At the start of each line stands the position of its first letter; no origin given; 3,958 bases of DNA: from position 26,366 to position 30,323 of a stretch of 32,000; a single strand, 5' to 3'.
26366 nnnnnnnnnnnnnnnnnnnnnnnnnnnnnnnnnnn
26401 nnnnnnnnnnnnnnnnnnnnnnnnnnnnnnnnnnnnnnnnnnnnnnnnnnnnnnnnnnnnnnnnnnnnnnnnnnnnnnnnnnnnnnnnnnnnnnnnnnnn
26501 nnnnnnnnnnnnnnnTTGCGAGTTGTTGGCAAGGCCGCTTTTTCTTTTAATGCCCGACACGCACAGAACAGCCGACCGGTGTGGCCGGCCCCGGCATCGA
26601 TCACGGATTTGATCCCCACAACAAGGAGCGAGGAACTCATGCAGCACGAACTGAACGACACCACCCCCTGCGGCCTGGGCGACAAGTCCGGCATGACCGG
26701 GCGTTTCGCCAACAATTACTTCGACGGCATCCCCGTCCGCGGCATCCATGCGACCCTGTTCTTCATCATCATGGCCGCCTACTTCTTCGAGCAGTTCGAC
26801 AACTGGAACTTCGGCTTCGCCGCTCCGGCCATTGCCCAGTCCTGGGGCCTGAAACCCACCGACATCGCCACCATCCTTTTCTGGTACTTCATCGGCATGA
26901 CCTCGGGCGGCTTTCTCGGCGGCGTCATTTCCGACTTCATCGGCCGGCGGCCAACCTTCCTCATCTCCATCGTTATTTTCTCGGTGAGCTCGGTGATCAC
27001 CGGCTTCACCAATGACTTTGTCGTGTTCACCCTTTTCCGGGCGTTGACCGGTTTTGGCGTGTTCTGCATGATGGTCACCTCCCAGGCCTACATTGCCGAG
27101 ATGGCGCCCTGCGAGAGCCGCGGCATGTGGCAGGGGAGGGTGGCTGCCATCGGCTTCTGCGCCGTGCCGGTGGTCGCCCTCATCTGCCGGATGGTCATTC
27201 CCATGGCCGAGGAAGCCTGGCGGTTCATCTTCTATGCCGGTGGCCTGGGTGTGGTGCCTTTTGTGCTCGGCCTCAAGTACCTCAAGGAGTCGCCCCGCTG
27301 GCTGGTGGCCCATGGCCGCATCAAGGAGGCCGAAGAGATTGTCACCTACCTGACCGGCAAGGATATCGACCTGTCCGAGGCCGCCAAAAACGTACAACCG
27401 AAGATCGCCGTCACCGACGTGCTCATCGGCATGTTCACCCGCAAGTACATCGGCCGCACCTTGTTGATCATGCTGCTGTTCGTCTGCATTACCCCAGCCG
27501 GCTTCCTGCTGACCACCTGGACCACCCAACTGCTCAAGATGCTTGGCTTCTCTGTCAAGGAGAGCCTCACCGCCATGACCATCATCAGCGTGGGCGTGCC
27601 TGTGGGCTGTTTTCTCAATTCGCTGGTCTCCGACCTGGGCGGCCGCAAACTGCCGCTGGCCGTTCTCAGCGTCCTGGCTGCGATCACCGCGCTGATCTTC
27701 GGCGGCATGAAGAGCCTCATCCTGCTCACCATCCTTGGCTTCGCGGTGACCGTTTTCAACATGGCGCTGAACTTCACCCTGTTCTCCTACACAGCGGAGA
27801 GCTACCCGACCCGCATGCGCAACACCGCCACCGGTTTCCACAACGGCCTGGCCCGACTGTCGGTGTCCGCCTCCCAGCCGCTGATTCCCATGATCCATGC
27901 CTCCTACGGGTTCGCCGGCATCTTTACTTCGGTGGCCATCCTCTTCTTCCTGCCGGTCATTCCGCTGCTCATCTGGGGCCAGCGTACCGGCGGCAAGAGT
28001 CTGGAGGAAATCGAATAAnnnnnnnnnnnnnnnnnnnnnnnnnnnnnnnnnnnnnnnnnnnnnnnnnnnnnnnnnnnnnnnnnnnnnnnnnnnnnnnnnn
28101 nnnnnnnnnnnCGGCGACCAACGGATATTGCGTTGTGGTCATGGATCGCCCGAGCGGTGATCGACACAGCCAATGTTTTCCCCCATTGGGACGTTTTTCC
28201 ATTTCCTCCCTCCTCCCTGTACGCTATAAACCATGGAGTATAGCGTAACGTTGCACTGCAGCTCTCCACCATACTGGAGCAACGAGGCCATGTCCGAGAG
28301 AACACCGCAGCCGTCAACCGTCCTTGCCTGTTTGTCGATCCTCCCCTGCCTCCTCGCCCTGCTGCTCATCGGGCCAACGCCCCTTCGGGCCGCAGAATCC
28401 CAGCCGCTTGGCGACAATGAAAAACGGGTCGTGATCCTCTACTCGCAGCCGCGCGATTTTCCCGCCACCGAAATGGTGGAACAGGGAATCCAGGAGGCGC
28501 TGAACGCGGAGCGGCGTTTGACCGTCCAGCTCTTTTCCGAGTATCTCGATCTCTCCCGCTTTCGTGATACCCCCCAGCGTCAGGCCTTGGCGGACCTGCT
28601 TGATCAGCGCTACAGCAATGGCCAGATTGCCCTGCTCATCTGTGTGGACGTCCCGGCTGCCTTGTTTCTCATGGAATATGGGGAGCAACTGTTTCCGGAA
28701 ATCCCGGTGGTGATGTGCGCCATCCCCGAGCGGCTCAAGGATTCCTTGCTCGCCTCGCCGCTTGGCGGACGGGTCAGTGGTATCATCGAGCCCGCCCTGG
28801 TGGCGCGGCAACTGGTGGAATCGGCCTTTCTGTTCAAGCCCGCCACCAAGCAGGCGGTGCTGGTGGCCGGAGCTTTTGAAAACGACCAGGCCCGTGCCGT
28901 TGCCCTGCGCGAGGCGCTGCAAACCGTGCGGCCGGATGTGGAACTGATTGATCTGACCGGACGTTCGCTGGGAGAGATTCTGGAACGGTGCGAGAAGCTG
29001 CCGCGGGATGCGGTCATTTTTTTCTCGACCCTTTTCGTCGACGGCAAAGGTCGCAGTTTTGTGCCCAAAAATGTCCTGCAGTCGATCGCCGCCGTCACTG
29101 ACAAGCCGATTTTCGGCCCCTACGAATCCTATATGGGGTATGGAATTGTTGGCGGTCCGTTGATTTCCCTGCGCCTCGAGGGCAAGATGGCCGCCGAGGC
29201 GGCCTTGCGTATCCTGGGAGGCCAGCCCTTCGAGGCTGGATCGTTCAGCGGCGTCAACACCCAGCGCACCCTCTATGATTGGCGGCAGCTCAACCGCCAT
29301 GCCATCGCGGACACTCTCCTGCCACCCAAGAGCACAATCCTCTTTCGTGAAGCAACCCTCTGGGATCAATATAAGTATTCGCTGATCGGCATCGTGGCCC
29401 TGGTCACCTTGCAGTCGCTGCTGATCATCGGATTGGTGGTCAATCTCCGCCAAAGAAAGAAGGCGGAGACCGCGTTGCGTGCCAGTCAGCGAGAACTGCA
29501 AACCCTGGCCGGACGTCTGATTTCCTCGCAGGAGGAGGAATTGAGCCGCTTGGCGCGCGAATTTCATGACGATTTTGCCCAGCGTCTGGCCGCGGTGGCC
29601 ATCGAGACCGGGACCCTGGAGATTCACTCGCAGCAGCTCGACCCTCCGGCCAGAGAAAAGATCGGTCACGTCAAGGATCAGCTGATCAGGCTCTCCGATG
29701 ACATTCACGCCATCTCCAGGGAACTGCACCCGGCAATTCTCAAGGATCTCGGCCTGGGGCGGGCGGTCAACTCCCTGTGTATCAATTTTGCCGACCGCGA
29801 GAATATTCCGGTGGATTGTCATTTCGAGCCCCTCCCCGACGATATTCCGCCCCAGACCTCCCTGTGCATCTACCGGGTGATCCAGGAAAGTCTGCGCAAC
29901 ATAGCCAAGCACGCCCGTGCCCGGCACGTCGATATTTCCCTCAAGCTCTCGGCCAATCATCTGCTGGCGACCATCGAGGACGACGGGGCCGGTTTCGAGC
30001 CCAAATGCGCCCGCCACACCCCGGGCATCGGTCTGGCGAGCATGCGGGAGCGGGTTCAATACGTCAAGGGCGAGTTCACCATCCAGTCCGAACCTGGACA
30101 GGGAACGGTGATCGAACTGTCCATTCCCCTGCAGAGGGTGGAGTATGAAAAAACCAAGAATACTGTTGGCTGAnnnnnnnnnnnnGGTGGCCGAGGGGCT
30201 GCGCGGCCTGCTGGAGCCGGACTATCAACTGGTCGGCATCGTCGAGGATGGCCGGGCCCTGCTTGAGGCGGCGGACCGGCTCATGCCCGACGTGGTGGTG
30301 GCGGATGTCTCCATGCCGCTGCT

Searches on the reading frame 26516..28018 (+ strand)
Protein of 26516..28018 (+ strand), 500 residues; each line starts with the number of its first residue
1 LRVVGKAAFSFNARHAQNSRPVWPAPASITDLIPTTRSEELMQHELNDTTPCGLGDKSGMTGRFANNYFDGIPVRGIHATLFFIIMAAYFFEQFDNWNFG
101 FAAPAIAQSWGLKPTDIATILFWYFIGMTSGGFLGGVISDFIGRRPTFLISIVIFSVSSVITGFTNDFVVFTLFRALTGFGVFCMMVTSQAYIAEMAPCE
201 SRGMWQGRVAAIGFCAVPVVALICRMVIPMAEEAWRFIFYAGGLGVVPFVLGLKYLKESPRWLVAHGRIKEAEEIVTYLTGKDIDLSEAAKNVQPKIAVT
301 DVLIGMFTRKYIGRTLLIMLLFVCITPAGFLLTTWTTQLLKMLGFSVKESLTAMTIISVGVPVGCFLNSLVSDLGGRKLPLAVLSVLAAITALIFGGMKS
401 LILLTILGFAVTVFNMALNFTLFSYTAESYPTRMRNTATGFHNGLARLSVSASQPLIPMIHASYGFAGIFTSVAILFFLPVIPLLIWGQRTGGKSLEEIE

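Call 80: search_protein_families(library=pfam, proteins=[window:26516-28018:+], max_evalue=0.00001)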
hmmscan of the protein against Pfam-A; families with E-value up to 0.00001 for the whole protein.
window:26516-28018:+ (500 aa): 2 families
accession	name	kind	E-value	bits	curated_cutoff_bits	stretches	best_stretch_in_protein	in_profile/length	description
PF07690.21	MFS_1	-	3.6e-36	125.2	33.4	1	86-450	2-343/347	Major Facilitator Superfamily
PF00083.30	Sugar_tr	-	1e-32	114.1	22.3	1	117-500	48-449/452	Sugar (and other) transporter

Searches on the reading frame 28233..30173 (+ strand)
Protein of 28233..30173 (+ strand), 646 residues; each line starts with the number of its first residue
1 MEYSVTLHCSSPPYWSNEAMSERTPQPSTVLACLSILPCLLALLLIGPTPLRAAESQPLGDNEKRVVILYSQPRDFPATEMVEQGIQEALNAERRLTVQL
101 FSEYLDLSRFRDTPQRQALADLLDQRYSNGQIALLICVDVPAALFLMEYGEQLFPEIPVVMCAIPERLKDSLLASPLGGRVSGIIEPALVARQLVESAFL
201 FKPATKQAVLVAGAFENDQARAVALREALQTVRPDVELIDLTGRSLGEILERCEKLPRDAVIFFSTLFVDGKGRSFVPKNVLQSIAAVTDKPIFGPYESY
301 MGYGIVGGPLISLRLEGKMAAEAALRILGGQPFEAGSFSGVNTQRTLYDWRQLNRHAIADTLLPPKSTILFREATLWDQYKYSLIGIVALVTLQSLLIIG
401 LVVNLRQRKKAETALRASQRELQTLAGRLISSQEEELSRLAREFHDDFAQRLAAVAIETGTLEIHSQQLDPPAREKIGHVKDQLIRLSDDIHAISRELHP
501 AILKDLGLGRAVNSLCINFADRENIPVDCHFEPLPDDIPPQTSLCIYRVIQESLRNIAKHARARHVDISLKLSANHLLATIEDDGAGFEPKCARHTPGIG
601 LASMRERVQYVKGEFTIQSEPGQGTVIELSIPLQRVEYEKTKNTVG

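Call 80: search_protein_families(library=pfam, proteins=[window:28233-30173:+], max_evalue=0.00001)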
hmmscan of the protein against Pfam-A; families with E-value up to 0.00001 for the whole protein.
window:28233-30173:+ (646 aa): 2 families
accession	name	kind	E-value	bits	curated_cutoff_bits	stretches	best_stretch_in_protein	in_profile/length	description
PF02518.31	HATPase_c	-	2.6e-13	50.8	26.4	1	546-634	6-110/111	Histidine kinase-, DNA gyrase B-, and HSP90-like ATPase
PF07730.19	HisKA_3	-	1.8e-07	32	24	1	436-501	1-66/68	Histidine kinase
